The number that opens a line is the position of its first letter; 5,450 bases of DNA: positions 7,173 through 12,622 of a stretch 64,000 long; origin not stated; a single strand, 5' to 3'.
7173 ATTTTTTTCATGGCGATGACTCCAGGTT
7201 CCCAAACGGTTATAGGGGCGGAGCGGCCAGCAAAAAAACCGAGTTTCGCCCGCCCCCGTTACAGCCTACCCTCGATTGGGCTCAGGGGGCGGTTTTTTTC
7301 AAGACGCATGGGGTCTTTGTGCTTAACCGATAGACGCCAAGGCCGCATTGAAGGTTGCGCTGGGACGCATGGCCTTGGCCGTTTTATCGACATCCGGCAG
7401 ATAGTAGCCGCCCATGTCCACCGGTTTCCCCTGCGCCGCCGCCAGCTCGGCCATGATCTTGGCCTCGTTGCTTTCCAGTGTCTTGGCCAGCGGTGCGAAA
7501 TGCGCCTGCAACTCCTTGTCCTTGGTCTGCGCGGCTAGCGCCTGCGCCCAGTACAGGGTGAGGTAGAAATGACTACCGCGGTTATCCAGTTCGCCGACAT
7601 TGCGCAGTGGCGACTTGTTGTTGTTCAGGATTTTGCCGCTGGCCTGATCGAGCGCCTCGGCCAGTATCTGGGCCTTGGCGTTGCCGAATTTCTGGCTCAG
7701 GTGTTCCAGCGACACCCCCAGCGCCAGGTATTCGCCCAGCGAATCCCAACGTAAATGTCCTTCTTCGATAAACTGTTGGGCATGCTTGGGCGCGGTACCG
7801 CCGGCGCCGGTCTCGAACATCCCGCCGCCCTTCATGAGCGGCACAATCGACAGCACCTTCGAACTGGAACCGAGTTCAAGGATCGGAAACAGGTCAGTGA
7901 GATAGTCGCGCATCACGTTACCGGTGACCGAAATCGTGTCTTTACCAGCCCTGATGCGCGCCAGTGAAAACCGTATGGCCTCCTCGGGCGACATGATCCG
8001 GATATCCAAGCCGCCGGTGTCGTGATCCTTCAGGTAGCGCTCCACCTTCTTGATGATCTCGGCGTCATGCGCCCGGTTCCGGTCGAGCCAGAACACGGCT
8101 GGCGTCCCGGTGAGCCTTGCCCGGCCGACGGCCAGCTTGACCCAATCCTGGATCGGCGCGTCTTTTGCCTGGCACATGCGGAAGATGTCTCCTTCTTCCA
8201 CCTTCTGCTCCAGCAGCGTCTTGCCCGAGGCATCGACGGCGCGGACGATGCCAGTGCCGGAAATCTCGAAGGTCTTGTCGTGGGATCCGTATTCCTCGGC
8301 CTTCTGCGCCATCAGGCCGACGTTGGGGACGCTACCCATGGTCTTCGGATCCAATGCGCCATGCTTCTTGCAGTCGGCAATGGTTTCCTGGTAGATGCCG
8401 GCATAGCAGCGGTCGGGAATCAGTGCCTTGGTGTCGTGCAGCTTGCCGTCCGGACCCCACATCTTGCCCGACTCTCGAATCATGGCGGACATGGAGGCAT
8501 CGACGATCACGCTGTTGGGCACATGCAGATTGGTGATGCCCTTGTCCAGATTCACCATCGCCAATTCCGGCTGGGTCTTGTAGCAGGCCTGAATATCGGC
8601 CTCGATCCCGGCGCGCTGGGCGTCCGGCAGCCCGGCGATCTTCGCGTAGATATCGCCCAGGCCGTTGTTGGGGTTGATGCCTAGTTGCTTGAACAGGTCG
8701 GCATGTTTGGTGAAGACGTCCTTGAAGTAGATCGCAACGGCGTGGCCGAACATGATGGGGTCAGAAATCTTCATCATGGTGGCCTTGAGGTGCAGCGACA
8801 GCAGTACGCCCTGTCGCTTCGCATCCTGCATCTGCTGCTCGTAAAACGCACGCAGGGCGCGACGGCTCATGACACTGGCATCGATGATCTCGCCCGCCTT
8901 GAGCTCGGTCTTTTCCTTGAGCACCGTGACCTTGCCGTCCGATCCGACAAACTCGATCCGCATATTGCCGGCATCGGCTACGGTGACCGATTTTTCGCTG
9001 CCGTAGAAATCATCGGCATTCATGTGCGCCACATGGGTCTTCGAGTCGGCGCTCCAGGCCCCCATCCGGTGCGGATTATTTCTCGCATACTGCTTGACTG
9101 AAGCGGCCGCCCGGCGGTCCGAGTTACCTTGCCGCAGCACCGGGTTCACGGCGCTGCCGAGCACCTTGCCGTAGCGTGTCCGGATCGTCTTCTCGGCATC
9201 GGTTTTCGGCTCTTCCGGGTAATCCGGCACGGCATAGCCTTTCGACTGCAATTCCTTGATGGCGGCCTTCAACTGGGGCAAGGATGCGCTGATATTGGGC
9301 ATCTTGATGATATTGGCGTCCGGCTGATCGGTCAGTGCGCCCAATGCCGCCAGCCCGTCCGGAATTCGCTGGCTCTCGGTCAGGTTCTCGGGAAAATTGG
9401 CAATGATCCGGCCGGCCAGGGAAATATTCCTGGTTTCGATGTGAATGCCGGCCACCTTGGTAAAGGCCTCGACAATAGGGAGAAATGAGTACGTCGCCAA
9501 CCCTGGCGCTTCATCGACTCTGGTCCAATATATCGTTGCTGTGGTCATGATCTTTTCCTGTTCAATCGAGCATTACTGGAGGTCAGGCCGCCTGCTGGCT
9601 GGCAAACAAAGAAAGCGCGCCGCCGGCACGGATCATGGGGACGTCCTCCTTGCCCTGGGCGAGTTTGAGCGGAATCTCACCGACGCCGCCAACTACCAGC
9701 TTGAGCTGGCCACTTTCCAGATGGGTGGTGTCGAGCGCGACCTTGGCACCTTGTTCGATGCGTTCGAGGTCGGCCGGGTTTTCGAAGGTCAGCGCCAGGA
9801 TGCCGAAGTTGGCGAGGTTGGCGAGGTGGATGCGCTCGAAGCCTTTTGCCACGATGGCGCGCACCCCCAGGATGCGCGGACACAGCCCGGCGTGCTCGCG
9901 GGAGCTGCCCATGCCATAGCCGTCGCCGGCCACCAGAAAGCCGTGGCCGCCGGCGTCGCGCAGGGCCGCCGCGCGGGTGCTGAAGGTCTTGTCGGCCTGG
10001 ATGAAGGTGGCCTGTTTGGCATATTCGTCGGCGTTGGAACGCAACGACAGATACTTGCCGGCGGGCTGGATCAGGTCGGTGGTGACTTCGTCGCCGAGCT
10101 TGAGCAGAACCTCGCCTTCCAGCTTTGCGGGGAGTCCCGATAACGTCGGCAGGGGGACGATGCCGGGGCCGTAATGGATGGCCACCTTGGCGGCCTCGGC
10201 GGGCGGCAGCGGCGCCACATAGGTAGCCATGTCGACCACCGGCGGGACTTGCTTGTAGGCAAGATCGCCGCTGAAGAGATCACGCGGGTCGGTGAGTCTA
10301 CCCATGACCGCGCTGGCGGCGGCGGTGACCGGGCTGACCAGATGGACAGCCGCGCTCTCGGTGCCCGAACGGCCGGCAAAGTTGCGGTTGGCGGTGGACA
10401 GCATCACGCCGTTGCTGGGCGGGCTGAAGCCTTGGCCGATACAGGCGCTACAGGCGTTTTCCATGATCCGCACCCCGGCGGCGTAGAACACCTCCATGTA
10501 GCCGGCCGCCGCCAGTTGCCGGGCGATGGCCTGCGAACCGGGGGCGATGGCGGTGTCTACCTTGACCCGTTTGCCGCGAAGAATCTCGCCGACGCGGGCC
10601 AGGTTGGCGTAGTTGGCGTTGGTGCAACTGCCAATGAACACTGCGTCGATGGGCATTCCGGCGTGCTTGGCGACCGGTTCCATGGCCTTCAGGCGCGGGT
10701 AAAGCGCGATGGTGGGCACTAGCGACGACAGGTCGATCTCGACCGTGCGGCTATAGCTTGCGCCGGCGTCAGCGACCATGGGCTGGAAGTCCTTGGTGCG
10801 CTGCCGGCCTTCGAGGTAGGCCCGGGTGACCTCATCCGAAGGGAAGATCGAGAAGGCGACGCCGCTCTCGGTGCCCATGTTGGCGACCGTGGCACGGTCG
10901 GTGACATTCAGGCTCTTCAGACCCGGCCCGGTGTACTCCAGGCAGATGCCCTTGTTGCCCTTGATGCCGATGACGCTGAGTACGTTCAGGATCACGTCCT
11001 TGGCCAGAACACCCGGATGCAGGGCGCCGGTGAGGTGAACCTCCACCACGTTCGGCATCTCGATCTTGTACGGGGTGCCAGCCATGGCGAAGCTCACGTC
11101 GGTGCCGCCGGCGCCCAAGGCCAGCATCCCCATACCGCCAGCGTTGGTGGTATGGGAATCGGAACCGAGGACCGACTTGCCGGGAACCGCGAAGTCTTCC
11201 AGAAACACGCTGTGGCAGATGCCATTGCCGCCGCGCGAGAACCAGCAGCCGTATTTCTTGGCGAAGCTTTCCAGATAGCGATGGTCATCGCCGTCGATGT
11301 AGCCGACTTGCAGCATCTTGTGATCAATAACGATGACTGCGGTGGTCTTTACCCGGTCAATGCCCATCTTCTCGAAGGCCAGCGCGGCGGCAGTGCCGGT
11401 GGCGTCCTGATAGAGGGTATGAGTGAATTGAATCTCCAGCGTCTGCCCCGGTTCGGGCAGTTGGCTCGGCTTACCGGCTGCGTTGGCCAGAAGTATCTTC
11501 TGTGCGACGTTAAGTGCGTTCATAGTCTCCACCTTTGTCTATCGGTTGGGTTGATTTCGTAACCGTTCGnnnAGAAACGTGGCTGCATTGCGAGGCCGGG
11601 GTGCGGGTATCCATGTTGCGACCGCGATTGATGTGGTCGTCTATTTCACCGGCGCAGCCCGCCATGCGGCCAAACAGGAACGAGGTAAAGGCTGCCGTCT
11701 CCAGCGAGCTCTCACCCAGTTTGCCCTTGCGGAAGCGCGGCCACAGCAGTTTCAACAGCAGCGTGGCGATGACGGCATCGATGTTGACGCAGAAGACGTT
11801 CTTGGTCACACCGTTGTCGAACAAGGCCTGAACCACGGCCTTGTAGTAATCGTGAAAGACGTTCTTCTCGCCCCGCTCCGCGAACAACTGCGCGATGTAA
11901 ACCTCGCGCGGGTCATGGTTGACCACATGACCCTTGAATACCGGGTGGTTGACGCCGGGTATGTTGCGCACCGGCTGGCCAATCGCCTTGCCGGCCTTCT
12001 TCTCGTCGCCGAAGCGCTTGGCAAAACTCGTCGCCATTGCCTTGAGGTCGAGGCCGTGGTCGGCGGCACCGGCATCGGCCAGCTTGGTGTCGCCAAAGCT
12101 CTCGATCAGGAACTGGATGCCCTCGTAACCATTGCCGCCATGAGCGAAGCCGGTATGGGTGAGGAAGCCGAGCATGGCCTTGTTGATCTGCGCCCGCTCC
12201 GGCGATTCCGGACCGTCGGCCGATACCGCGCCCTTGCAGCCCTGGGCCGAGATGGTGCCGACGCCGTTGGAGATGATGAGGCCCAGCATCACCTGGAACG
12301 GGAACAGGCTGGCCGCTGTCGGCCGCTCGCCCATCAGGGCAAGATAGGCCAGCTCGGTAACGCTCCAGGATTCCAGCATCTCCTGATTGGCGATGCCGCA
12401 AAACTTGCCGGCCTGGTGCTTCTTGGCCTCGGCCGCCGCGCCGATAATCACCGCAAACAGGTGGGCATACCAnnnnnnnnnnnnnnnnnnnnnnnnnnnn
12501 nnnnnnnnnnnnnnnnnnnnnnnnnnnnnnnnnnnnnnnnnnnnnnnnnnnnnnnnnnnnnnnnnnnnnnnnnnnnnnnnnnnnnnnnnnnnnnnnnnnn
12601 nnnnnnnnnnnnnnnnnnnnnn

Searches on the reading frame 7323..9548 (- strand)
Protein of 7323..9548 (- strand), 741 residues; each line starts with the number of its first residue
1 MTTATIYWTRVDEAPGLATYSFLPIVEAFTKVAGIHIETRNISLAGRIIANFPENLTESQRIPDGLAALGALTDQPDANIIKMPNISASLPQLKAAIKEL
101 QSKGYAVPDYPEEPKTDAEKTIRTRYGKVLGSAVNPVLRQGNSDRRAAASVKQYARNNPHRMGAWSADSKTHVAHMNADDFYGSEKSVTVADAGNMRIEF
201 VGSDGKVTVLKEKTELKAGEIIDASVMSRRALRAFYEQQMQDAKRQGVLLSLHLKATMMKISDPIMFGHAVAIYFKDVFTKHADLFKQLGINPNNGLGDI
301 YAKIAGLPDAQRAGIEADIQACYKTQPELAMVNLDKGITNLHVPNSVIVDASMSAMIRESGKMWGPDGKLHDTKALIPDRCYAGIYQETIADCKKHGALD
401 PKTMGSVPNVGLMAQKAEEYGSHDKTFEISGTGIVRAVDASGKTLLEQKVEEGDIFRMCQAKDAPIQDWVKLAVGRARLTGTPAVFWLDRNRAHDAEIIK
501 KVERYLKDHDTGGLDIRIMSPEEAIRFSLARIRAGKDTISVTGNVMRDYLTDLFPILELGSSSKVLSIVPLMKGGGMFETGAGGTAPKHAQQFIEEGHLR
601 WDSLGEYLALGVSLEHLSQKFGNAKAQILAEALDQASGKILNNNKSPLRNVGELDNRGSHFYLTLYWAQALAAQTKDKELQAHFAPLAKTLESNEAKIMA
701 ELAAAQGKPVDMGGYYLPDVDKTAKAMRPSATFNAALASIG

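Call 7: search_protein_families(library=ncbifam, proteins=[window:7323-9548:-], max_evalue=0.00001)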
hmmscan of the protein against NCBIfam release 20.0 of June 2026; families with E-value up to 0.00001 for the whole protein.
window:7323-9548:- (741 aa): 1 family
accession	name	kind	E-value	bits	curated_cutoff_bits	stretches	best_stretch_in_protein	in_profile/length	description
TIGR00178.1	monomer_idh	equivalog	0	1325.2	950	1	3-740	5-742/744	NADP-dependent isocitrate dehydrogenase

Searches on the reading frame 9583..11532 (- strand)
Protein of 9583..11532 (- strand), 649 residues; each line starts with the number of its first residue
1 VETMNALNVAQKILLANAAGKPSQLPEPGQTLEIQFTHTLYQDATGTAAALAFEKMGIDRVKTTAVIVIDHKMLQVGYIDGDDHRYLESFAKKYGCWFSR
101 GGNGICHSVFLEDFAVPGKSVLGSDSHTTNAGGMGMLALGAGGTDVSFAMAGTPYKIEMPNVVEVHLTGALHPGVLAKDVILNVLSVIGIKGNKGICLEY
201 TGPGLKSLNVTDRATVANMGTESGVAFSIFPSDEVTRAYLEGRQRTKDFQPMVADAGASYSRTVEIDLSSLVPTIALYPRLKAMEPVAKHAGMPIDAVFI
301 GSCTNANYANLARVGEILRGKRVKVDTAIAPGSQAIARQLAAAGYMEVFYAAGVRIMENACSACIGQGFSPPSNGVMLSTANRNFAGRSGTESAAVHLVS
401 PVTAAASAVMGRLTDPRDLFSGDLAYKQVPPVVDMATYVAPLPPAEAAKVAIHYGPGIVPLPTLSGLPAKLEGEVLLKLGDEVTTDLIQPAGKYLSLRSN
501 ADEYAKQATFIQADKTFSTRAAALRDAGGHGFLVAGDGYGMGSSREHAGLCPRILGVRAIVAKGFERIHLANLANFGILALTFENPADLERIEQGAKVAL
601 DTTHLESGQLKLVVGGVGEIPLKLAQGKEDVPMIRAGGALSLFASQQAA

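Call 7: search_protein_families(library=ncbifam, proteins=[window:9583-11532:-], max_evalue=0.00001)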
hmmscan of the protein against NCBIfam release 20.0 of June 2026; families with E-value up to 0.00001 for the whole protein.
window:9583-11532:- (649 aa): 25 families
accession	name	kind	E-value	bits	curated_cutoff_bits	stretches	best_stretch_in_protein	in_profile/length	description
NF005558.0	PRK07229.1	equivalog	3.5e-205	683.4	612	1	6-647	2-645/647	aconitate hydratase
TIGR01342.1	acon_putative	hypoth_equivalog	6.5e-187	622.7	719.15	1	27-642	17-644/655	putative aconitate hydratase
NF001614.1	PRK00402.1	subfamily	1.6e-102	343.3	385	1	9-417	3-415/415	aconitase/3-isopropylmalate dehydratase large subunit family protein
TIGR01343.1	hacA_fam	subfamily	1e-90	304.3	385.7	1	9-417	2-412/412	homoaconitate hydratase family protein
TIGR01340.1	aconitase_mito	equivalog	4.5e-90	303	825.35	2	38-413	58-472/745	aconitate hydratase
TIGR02086.1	IPMI_arch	subfamily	1.5e-88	297.3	410.15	1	9-418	3-411/411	3-isopropylmalate dehydratase/homoaconitate hydratase family large subunit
TIGR02083.1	LEU2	equivalog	9.6e-76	255.4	610.65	1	9-419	3-419/419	3-isopropylmalate dehydratase large subunit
NF040615.1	HacA_Meth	equivalog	7.6e-66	222.5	550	1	27-415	17-417/419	homoaconitase large subunit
NF009116.0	PRK12466.1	subfamily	3.1e-65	220.6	531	2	103-276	108-292/472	3-isopropylmalate dehydratase large subunit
NF008503.0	PRK11413.1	equivalog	2.4e-62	211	641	2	31-277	53-301/753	hydratase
NF004016.0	PRK05478.1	subfamily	2.8e-62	210.8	510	2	102-276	105-290/468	3-isopropylmalate dehydratase large subunit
NF006757.0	PRK09277.1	subfamily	4.2e-61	206.7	686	3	102-276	177-374/888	aconitate hydratase AcnA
NF009520.0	PRK12881.1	subfamily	2.8e-57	194.1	905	3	114-275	201-373/893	aconitate hydratase AcnA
TIGR01341.1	aconitase_1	equivalog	1.5e-56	191.7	945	2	119-276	189-358/876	aconitate hydratase AcnA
TIGR00139.1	h_aconitase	equivalog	8.6e-54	183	529.9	3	10-246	5-246/709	homoaconitase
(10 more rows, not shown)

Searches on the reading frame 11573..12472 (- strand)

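Call 50: search_protein_families(library=pfam, proteins=[window:11573-12472:-], max_evalue=0.1)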
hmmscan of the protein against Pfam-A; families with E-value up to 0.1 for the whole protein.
seq(300 aa): 1 family
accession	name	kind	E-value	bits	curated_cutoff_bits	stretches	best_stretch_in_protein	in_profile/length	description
PF00285.26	Citrate_synt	-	0.0016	17.9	27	0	153-242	228-321/357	Citrate synthase, C-terminal domain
